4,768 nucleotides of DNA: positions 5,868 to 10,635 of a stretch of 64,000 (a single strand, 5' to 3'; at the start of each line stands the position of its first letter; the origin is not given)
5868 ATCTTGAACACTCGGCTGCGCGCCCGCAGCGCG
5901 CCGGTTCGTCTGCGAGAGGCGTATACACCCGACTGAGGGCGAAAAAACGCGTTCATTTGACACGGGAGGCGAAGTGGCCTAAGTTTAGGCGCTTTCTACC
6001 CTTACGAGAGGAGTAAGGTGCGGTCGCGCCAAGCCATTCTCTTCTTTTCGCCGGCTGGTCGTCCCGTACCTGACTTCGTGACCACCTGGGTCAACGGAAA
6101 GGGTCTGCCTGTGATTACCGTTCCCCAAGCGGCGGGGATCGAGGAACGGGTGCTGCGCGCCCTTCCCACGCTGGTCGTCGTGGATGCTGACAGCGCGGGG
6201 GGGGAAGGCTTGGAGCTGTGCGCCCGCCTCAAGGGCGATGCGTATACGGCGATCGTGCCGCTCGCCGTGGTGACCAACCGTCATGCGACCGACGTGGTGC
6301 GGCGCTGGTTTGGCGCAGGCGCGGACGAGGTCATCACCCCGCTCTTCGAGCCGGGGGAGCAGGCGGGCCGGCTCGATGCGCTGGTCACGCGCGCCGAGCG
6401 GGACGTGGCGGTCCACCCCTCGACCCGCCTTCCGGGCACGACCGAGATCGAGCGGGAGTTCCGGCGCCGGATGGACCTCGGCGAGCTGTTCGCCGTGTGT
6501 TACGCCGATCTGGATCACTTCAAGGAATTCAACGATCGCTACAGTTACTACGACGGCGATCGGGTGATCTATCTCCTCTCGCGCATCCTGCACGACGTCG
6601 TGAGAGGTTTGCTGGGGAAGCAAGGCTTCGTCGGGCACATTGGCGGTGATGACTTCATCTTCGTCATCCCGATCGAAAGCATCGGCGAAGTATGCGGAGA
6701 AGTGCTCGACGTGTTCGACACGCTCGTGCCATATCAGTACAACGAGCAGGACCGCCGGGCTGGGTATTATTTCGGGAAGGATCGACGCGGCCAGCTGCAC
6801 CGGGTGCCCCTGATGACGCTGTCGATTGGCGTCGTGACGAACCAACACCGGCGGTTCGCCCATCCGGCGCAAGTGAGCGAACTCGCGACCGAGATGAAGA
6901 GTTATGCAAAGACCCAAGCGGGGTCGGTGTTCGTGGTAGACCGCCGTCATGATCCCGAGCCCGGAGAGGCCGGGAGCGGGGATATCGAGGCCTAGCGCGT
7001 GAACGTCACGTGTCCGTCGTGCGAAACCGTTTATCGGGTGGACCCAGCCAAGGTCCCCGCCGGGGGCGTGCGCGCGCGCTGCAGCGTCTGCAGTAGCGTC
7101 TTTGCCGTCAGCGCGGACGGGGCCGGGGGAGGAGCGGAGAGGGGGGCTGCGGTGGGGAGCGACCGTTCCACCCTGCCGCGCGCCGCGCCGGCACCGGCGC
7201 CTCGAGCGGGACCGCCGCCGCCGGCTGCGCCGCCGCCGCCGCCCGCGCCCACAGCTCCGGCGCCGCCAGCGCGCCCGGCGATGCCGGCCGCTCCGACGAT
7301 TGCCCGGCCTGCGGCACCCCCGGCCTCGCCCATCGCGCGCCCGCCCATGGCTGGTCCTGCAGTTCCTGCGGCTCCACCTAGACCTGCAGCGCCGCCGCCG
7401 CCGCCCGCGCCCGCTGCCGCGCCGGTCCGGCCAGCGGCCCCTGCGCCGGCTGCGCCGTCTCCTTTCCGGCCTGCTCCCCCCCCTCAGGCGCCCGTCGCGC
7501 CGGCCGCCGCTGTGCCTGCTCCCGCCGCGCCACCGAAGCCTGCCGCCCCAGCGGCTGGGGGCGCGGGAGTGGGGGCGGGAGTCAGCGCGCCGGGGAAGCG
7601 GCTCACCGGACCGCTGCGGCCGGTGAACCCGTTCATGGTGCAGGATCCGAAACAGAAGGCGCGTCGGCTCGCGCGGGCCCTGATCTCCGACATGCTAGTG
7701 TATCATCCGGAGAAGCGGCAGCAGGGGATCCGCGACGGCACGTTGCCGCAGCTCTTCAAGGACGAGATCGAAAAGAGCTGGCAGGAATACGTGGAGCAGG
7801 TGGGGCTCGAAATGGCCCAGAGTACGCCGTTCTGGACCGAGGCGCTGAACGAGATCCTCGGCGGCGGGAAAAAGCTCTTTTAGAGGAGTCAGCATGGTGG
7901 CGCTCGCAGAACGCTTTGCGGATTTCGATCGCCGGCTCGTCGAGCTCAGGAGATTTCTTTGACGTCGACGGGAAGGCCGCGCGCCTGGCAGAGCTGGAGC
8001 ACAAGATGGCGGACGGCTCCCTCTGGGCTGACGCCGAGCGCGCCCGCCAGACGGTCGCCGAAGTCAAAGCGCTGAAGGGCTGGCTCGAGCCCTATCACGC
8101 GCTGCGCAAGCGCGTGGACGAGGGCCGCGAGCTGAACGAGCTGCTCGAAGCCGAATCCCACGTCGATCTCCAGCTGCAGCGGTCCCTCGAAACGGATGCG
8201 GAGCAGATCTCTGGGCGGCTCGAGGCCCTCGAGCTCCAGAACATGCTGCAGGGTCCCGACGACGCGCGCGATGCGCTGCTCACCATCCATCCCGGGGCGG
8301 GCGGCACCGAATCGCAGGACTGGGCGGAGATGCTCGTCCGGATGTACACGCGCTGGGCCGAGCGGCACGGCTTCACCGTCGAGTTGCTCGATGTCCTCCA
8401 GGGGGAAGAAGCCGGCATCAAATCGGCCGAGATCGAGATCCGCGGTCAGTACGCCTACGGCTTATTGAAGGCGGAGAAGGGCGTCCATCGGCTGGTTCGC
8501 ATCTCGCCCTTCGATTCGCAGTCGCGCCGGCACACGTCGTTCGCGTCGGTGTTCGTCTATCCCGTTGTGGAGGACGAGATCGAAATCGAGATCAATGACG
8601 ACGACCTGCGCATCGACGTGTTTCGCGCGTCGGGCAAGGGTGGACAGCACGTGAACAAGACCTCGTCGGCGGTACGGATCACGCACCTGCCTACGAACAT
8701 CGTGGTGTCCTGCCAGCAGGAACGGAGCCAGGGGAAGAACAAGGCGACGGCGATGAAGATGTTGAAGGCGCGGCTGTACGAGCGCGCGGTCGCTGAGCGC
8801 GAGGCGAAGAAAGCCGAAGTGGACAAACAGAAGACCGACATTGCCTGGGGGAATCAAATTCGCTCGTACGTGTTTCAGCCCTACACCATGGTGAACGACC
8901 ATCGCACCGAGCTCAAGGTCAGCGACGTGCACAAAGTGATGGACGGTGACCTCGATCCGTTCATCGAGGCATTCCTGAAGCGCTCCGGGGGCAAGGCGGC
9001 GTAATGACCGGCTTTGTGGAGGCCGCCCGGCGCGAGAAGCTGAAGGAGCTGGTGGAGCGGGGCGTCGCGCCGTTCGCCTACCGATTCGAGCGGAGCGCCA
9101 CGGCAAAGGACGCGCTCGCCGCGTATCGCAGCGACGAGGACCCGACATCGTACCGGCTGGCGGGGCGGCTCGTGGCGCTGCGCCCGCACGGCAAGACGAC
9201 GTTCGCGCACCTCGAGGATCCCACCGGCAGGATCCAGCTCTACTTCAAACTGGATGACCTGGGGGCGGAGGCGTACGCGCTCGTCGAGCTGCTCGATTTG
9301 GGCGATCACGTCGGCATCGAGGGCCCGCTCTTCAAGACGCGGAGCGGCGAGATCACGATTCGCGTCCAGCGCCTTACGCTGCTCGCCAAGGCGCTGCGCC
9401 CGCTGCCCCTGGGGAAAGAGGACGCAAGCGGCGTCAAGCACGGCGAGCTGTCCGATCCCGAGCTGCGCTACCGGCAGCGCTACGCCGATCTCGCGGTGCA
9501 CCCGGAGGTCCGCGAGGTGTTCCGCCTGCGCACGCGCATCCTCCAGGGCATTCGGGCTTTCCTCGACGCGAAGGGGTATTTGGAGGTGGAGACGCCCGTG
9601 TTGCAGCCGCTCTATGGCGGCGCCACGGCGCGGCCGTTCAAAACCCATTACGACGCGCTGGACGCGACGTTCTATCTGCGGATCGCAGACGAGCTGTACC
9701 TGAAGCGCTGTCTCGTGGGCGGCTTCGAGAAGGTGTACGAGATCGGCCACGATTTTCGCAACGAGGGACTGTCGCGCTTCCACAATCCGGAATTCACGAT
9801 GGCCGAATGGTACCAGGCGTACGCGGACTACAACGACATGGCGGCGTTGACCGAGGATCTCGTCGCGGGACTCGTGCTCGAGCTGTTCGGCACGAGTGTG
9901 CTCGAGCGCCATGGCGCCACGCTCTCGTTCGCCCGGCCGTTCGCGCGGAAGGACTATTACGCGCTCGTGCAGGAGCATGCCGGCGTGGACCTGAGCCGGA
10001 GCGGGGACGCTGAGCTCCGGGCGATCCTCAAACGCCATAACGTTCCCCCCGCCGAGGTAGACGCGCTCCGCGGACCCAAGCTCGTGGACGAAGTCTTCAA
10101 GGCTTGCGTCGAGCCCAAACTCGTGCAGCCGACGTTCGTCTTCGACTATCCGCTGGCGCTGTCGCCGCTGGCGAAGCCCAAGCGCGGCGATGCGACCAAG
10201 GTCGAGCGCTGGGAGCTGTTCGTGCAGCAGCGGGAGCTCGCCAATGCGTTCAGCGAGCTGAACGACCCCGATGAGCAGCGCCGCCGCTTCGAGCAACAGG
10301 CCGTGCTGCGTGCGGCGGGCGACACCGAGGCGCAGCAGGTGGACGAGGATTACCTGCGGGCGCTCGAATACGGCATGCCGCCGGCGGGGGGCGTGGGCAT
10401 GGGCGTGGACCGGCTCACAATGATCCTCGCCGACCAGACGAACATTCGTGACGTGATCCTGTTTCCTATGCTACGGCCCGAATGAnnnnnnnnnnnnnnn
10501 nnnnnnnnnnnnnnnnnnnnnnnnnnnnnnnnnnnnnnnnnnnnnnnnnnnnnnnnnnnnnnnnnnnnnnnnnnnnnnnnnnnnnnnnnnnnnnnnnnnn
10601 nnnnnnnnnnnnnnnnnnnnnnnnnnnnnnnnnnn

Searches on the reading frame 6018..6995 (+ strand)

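Call 24: search_protein_families(library=pfam, proteins=[window:6018-6995:+], max_evalue=0.00001)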
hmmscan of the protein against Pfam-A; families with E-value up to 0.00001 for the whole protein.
window:6018-6995:+ (325 aa): 1 family
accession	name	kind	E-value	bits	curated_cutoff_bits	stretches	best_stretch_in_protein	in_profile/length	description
PF00990.26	GGDEF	-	1.6e-10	41.4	23.8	1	142-218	17-89/161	Diguanylate cyclase, GGDEF domain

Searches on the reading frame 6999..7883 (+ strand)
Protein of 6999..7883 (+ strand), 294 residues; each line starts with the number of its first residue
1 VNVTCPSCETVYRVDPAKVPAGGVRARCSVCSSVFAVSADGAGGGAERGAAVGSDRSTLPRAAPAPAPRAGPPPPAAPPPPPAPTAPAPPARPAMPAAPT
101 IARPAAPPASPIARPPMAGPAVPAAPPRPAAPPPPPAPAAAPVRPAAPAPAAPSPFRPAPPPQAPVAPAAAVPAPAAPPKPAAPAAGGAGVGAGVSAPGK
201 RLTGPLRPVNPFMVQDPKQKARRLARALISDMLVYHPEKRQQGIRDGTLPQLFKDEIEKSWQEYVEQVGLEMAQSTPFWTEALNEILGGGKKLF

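Call 24: search_protein_families(library=pfam, proteins=[window:6999-7883:+], max_evalue=0.00001)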
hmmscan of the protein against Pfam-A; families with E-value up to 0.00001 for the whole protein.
window:6999-7883:+ (294 aa): 2 families
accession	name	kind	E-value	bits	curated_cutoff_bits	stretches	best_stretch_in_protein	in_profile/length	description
PF13717.11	Zn_ribbon_4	-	2.5e-14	53.4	30.3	1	1-35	1-35/36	zinc-ribbon domain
PF13719.11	Zn_ribbon_5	-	1.2e-06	28.7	29.3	1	1-37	1-37/37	zinc-ribbon domain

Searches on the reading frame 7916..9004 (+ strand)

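Call 24: search_protein_families(library=pfam, proteins=[window:7916-9004:+], max_evalue=0.00001)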
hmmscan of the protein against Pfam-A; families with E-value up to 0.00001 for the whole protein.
window:7916-9004:+ (362 aa): 2 families
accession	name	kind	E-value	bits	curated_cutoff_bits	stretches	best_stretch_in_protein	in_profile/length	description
PF03462.23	PCRF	-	1.7e-59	201.3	24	1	22-212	3-194/194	PCRF domain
PF00472.26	RF-1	-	6e-45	152.4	35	1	220-330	1-116/116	RF-1 domain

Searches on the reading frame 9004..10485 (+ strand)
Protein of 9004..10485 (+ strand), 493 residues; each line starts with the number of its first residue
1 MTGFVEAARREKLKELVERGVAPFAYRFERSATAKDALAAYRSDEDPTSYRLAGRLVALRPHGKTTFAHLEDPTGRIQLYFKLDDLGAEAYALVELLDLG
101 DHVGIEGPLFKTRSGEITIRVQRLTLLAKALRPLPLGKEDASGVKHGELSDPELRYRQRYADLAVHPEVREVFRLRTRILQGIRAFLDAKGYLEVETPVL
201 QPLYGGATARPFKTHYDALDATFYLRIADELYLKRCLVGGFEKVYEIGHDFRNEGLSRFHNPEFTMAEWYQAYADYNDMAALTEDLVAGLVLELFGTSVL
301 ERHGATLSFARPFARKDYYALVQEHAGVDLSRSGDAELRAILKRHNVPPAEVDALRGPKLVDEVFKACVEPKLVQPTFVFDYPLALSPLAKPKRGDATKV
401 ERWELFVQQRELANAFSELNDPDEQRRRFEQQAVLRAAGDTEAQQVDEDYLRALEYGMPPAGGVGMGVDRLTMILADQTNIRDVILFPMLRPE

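Call 24: search_protein_families(library=pfam, proteins=[window:9004-10485:+], max_evalue=0.00001)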
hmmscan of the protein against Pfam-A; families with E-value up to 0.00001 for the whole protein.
window:9004-10485:+ (493 aa): 2 families
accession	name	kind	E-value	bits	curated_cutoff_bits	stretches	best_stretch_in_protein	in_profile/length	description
PF00152.25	tRNA-synt_2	-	1.7e-86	290.5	25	1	152-490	2-307/308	tRNA synthetases class II (D, K and N)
PF01336.31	tRNA_anti-codon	-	4.7e-14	52.5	27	1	51-127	2-75/75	OB-fold nucleic acid binding domain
